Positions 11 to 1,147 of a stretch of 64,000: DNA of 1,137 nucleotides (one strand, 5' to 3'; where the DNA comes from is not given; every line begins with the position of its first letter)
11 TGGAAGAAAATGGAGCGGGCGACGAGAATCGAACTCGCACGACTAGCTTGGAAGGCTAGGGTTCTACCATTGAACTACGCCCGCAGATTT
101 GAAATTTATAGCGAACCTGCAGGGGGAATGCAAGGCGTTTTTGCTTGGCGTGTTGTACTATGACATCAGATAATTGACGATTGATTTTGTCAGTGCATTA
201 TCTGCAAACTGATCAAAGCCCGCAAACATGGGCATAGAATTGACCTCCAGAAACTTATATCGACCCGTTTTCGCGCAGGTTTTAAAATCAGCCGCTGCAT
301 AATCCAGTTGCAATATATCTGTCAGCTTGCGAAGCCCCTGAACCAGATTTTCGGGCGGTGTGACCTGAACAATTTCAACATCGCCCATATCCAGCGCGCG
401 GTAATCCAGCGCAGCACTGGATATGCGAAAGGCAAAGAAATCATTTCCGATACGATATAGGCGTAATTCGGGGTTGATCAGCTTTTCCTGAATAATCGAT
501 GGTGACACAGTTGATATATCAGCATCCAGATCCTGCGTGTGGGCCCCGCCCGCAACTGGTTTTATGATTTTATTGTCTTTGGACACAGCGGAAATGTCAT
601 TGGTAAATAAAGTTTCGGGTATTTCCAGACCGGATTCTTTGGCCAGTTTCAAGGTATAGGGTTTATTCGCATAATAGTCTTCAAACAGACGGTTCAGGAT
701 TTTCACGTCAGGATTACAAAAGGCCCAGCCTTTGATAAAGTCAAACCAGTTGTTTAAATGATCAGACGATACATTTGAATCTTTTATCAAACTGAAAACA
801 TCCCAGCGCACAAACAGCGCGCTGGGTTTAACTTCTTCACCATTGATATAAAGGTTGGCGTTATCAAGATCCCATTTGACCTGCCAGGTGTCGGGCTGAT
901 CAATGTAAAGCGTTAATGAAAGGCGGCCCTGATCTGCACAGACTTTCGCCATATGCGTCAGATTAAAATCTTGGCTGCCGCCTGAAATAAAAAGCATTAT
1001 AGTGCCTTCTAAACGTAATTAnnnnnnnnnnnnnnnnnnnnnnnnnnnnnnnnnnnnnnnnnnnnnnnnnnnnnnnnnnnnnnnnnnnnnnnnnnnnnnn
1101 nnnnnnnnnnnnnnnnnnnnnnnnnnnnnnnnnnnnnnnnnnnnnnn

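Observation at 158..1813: Two-gene graspetide cassette: Nif11-type leader fused to eight TTxxxxEE cores plus an ATP-grasp macrocyclase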

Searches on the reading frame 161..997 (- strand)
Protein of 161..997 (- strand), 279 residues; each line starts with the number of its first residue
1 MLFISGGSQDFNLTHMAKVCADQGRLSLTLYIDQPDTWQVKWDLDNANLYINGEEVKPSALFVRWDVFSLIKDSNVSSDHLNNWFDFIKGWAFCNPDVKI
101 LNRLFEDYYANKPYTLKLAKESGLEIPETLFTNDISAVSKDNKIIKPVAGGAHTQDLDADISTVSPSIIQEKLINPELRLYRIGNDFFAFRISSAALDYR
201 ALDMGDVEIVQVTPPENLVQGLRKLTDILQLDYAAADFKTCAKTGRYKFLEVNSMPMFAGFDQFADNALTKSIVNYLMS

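Call 3: search_protein_families(library=pfam, proteins=[window:161-997:-], max_evalue=1)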
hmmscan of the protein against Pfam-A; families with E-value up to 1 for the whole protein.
window:161-997:- (279 aa): 0 families

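Call 4: search_protein_families(library=ncbifam, proteins=[window:161-997:-], max_evalue=1)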
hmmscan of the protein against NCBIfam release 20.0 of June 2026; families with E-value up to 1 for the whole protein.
window:161-997:- (279 aa): 8 families
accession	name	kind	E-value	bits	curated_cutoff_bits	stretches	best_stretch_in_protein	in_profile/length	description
TIGR04187.1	GRASP_SAV_5884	subfamily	1.7e-18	66.9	350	1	111-277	123-311/312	ATP-grasp ribosomal peptide maturase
TIGR04185.1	ATPgraspMvdC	equivalog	4.2e-12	45.8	425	2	163-255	197-294/318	MvdC family ATP-grasp ribosomal peptide maturase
TIGR04184.1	ATPgraspMvdD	equivalog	5.5e-12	45.5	475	2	164-278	199-320/321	MvdD family ATP-grasp ribosomal peptide maturase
TIGR04192.1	GRASP_w_spasm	equivalog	4.1e-09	36.2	230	1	106-277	121-318/318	grasp-with-spasm system ATP-grasp peptide maturase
NF040720.1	MptN_Meth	equivalog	0.00032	19.9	350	1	226-277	239-290/291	tetrahydromethanopterin:alpha-L-glutamate ligase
NF000322.2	blaCcrA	exception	0.028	14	550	1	102-156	112-165/249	CfiA family subclass B1 metallo-beta-lactamase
NF041269.1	bla_B1_long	equivalog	0.04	13.1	350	1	109-156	98-144/334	subclass B1 metallo-beta-lactamase, long type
TIGR00768.1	rimK_fam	subfamily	0.12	11.7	143.4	1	224-276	224-275/276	RimK family alpha-L-glutamate ligase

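Call 6: find_homologous_proteins(query=window:161-997:-)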
Query window:161-997:- (279 aa): 165 proteins with E <= 0.001 among 1096 candidates; the best 120 are listed.
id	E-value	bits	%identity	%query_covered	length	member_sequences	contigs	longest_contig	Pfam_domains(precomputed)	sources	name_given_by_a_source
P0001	1.7e-185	633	100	100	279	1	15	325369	-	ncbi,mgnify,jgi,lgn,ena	mgnify:CR=1 FL=1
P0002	4.5e-102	359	56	100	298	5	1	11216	-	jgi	jgi:hypothetical protein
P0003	1.4e-92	328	54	100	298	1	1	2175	-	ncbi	-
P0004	5.0e-61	224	42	99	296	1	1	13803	-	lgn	-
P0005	2.5e-60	222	47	100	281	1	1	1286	-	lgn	-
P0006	1.3e-59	220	44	98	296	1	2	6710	-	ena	-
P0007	2.3e-58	216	45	98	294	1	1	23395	-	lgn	-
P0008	2.4e-58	216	45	100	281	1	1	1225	-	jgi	jgi:hypothetical protein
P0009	1.0e-57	213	40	99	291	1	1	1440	-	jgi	-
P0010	3.6e-57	212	43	99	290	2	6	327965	-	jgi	jgi:hypothetical protein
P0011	1.5e-56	210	41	99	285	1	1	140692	-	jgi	jgi:glutathione synthase/RimK-type ligase-like ATP-grasp enzyme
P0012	2.2e-56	209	41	99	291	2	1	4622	-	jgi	-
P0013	2.4e-56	209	44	98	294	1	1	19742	-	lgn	-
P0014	1.7e-55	206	40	100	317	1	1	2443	-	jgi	jgi:hypothetical protein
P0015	6.4e-55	204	42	99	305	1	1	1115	-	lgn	-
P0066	1.6e-49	187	39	99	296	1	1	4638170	-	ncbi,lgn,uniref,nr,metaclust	ncbi:ATP-grasp domain-containing protein [Thiothrix nivea]|uniref:ATP-grasp domain-containing protei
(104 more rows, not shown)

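Call 7: search_solved_structures(query=window:161-997:-, max_evalue=1, show_alignments=2)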
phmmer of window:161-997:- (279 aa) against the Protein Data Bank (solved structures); distinct sequences matched with E-value up to 1: 11.
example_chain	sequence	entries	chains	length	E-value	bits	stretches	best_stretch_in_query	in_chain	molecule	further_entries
7drm_A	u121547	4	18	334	6.8e-15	58.2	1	110-266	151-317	ATP-grasp domain-containing protein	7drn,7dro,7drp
7mgv_A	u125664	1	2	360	4.5e-06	29.3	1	162-277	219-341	CdnC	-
9bou_A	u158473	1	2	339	6.3e-06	28.8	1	111-275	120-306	MvdD-like pre-ATP grasp domain-containing protein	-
5ig8_A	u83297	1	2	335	0.00032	23.2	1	165-277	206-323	ATP grasp ligase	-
7m4s_A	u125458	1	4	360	0.018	17.5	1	110-261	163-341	AMdnB protein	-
5ig9_A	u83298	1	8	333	0.062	15.7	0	165-261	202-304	ATP grasp ligase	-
1hlk_A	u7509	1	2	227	0.092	15.1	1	96-156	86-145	BETA-LACTAMASE, TYPE II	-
1kr3_A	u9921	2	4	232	0.096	15.1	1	96-156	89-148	beta-Lactamase, type II | PROTEIN (CLASS B BETA-LACTAMASE)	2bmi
1a7t_A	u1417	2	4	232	0.097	15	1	96-156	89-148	METALLO-BETA-LACTAMASE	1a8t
4znb_A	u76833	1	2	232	0.18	14.2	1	102-156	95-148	METALLO-BETA-LACTAMASE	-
1znb_A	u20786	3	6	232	0.19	14.1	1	102-156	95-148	METALLO-BETA-LACTAMASE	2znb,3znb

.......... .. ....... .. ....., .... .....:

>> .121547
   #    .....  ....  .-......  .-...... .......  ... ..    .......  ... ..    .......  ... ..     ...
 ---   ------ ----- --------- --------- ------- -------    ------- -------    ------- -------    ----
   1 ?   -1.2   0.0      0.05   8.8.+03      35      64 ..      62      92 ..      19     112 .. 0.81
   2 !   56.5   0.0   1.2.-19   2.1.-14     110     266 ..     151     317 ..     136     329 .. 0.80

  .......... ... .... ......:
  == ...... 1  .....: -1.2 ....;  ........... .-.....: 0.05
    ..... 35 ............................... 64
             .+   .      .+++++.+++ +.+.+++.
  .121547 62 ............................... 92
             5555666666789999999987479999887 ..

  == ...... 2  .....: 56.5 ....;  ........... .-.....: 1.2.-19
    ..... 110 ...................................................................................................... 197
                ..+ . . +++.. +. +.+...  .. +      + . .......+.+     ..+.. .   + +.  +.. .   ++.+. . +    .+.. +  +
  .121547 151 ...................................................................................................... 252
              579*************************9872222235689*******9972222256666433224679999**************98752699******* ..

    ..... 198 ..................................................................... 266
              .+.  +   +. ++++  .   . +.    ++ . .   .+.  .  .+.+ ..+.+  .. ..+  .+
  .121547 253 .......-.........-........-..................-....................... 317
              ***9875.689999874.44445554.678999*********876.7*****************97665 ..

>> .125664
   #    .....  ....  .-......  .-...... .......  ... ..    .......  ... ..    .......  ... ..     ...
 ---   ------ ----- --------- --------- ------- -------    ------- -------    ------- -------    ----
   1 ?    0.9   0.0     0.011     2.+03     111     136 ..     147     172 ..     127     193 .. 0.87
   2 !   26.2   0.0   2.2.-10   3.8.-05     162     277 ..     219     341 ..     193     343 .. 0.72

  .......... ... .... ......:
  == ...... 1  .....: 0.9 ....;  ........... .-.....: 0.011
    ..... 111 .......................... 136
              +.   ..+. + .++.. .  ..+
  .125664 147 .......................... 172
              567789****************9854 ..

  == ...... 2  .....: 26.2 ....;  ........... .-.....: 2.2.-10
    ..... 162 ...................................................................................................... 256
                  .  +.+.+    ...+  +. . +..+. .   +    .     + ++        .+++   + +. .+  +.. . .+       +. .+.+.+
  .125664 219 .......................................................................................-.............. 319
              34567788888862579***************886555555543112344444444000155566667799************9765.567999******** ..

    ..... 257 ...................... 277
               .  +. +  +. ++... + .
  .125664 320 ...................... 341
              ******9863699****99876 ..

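Call 10: list_cluster_members(proteins=[window:161-997:-, window:1022-1813:-])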
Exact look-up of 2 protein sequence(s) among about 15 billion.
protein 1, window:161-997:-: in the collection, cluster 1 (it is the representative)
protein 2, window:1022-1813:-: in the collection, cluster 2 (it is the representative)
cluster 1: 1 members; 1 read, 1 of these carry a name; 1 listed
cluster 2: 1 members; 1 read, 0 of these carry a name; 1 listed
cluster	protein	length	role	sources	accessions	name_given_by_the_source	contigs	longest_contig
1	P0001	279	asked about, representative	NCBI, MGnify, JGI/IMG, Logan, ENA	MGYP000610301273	CR=1 FL=1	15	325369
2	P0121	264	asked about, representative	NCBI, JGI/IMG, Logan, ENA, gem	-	-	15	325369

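Call 12: find_encoding_contigs(protein=window:161-997:-, flank=10000, max_places=4)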
Protein window:161-997:- (279 aa): 22 contigs read that carry it; 4 places shown.
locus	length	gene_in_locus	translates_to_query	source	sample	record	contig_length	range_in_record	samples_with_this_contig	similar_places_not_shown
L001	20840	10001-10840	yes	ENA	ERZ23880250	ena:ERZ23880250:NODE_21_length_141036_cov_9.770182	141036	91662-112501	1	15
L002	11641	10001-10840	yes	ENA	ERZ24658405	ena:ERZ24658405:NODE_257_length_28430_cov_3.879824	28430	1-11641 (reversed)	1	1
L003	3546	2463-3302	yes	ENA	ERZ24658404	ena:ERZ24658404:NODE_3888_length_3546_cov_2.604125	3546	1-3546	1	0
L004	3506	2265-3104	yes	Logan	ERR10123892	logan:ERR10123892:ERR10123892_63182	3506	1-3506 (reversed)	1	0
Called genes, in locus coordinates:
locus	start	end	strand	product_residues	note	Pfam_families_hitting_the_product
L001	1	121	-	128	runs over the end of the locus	PF01052:FliMN_C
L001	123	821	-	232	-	PF02108:FliH (faint)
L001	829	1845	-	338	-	PF03448:MgtE_N (faint), PF14842:FliG_N, PF14841:FliG_M, PF01706:FliG_C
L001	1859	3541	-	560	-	PF01514:YscJ_FliF, PF08345:YscJ_FliF_C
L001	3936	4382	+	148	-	-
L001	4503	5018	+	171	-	-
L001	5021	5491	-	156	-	PF07309:FlaF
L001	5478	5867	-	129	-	PF07378:FlbT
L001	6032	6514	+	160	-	-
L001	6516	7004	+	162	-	-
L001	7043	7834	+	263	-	PF00378:ECH_1, PF16113:ECH_2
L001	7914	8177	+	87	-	-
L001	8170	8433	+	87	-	-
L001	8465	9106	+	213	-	PF01966:HD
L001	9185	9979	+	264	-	PF07862:Nif11 (faint)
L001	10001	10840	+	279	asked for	-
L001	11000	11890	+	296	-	-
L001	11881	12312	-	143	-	PF00565:SNase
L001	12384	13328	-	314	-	PF02899:Phage_int_SAM_1, PF00589:Phage_integrase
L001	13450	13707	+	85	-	-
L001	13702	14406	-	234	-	PF04340:DUF484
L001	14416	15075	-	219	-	PF00923:TAL_FSA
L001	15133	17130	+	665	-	PF17764:PriA_3primeBD, PF00270:DEAD, PF04851:ResIII, PF18319:Zn_ribbon_PriA (weak), PF00271:Helicase_C (weak), PF18074:PriA_C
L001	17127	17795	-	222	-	-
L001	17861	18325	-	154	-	PF00300:His_Phos_1 (weak)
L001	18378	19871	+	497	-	PF02541:Ppx-GppA, PF21697:Ppx_C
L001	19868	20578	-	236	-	-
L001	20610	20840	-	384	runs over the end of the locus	PF01612:DNA_pol_A_exo1, PF00570:HRDC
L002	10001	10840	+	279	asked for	-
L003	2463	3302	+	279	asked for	-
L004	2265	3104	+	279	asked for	-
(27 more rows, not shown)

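Call 26: find_related_loci(query=window:161-997:-, collection=genome_contigs, flank=6000)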
Query window:161-997:- (279 aa) in genome_contigs; peptide patterns used: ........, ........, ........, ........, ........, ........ (x = any residue, [..] = any of these).
109 stretches matched a pattern; 1 encode a relative of the query (tblastn E <= 1e-3); 1 distinct loci.
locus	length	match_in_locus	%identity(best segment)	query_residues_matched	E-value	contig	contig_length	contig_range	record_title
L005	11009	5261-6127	35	1-279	9e-48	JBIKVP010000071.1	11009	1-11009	MAG: Beijerinckiaceae bacterium isolate ME2015-08-22_3300042470_group6_bin69 Rohwer_bin1932_scaffold_6659_c1, whole geno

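Call 28: find_encoding_contigs(protein=P0002, flank=5000, max_places=2)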
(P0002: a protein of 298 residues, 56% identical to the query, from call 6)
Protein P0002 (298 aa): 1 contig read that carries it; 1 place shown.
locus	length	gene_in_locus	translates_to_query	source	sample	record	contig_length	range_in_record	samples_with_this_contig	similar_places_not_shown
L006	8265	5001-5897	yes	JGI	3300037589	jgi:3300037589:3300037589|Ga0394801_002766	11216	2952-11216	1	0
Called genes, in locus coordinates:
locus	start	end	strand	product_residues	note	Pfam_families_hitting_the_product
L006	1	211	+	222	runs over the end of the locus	-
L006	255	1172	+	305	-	-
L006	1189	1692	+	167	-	-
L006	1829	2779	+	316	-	PF02861:Clp_N, PF13191:AAA_16 (faint), PF00004:AAA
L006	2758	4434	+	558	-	PF17871:AAA_lid_9, PF00004:AAA, PF07724:AAA_2, PF07728:AAA_5, PF10431:ClpB_D2-small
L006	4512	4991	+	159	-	PF07862:Nif11 (faint)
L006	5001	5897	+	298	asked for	-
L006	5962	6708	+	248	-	-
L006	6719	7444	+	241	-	-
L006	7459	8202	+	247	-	-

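Call 30: find_encoding_contigs(protein=P0010, flank=4000, max_places=2)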
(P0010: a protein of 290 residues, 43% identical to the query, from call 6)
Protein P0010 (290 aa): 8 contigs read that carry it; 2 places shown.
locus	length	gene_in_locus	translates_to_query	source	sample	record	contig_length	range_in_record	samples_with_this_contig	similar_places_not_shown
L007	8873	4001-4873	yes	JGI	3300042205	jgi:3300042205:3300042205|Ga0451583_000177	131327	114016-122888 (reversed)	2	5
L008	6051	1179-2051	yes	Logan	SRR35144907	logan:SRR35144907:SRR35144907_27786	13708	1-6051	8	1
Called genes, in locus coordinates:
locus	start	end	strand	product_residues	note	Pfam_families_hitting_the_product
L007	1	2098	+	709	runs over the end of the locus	PF00133:tRNA-synt_1, PF09334:tRNA-synt_1g, PF08264:Anticodon_1 (weak), PF19303:Anticodon_3, PF01588:tRNA_bind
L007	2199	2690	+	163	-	PF05685:Uma2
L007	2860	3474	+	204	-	PF00719:Pyrophosphatase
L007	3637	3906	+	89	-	-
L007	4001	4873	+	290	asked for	-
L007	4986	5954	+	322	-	PF00756:Esterase (weak), PF00326:Peptidase_S9 (weak)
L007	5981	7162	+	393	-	-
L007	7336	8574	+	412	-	PF01136:Peptidase_U32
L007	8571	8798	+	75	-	PF13459:Fer4_15 (weak), PF13370:Fer4_13 (weak)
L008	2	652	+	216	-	?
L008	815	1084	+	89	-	-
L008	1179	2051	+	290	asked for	-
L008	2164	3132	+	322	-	PF00756:Esterase (weak), PF00326:Peptidase_S9 (weak)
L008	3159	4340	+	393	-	-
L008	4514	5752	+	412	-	PF01136:Peptidase_U32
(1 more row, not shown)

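Call 31: find_encoding_contigs(protein=P0066, flank=4000, max_places=1)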
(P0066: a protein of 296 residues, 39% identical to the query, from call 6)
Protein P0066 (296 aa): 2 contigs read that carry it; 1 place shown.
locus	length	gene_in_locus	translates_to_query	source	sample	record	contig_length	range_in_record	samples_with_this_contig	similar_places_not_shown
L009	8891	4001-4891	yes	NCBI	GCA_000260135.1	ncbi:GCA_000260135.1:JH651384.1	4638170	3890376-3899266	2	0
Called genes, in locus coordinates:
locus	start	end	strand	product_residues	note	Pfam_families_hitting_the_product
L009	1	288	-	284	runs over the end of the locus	-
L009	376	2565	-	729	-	-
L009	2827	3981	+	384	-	PF19671:DUF6174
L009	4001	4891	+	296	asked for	-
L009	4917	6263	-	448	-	PF01734:Patatin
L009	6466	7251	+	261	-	PF09955:DUF2189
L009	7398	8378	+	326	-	PF01699:Na_Ca_ex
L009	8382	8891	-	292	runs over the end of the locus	PF01609:DDE_Tnp_1, PF13612:DDE_Tnp_1_3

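Call 42: find_related_loci(query=A1, collection=metagenome_contigs, flank=3000)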
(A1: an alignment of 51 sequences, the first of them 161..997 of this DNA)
Query A1 (279 aa) in metagenome_contigs; peptide patterns used: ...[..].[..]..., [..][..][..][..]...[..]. (x = any residue, [..] = any of these).
578 stretches matched a pattern; 408 encode a relative of the query (tblastn E <= 1e-3); the best 80 are kept; 80 distinct loci.
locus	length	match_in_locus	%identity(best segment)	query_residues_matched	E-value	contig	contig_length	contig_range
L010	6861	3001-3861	39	2-277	3e-65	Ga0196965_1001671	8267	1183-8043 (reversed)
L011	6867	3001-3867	41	1-279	2e-64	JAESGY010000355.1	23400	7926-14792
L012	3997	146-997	40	4-277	5e-64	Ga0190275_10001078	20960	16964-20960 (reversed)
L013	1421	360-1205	42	1-278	2e-66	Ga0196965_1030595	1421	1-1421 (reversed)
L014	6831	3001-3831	40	2-277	1e-62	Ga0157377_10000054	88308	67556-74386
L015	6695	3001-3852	40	1-277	6e-63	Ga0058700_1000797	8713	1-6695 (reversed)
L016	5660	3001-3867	36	1-277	2e-62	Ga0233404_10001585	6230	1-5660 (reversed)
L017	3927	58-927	38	1-277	1e-62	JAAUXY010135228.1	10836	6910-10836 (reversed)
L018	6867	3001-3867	36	1-277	2e-62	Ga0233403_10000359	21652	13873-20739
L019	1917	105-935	41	2-277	4e-64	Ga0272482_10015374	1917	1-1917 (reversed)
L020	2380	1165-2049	38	1-279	3e-63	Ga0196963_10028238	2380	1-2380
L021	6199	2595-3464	39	2-277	4e-62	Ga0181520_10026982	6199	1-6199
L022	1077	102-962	38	1-277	5e-66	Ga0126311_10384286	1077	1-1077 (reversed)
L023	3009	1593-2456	37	2-276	2e-61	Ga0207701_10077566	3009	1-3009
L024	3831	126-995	39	2-277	6e-61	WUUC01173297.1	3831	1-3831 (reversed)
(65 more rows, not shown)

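Call 44: search_protein_families(library=pfam, proteins=[L006:4512-4988:+, L007:3637-3903:+, L009:2827-3978:+], max_evalue=1)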
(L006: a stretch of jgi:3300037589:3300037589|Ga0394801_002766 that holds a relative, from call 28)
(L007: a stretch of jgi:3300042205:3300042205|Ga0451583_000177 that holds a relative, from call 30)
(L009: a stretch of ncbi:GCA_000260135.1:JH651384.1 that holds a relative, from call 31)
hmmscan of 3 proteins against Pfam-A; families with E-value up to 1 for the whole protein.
L006:4512-4988:+ (159 aa): 1 family
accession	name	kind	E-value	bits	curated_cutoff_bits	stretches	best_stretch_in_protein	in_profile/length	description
PF07862.16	Nif11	-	2.1e-05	25.2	23.8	1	14-50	12-47/48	Nif11 domain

L007:3637-3903:+ (89 aa): 0 families

L009:2827-3978:+ (384 aa): 1 family
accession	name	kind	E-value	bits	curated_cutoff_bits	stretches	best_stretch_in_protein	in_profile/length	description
PF19671.4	DUF6174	-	1.9e-42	144.8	23.8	1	160-285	1-122/122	Family of unknown function (DUF6174)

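Call 45: predict_structure(alignment_id=A1)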
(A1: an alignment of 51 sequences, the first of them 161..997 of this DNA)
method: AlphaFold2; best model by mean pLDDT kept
length: 279 residues; sequences in the alignment: 51
mean_pLDDT: 92.7   pTM: 0.90
mean pLDDT of the five models: 92.7, 92.6, 91.5, 91.2, 90.1
residues with pLDDT >= 90: 215; 70-90: 62; 50-70: 2; < 50: 0
segments of 3 or more residues with pLDDT < 50: none
pLDDT, mean of each block of 10 residues (from residue 1): 94 96 97 84 92 96 85 79 93 96 89 96 98 92 91 81 89 96 98 87 88 98 98 98 97 95 97 97
secondary structure, 60 per line:
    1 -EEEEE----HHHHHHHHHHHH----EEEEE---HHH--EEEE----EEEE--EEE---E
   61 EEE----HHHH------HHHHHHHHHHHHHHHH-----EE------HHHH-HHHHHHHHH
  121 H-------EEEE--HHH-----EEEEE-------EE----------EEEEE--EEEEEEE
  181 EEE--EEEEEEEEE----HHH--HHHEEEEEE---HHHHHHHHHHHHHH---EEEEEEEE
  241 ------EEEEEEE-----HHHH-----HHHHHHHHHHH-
elements in order: E2-6 H11-22 E27-31 E40-43 E48-51 E54-56 E60-63 H68-71 H78-93 H107-110 H112-121 E129-132 E143-147 E167-171 E174-183 E186-194 E207-212 H216-229 E233-240 E247-253 H259-262 H268-278
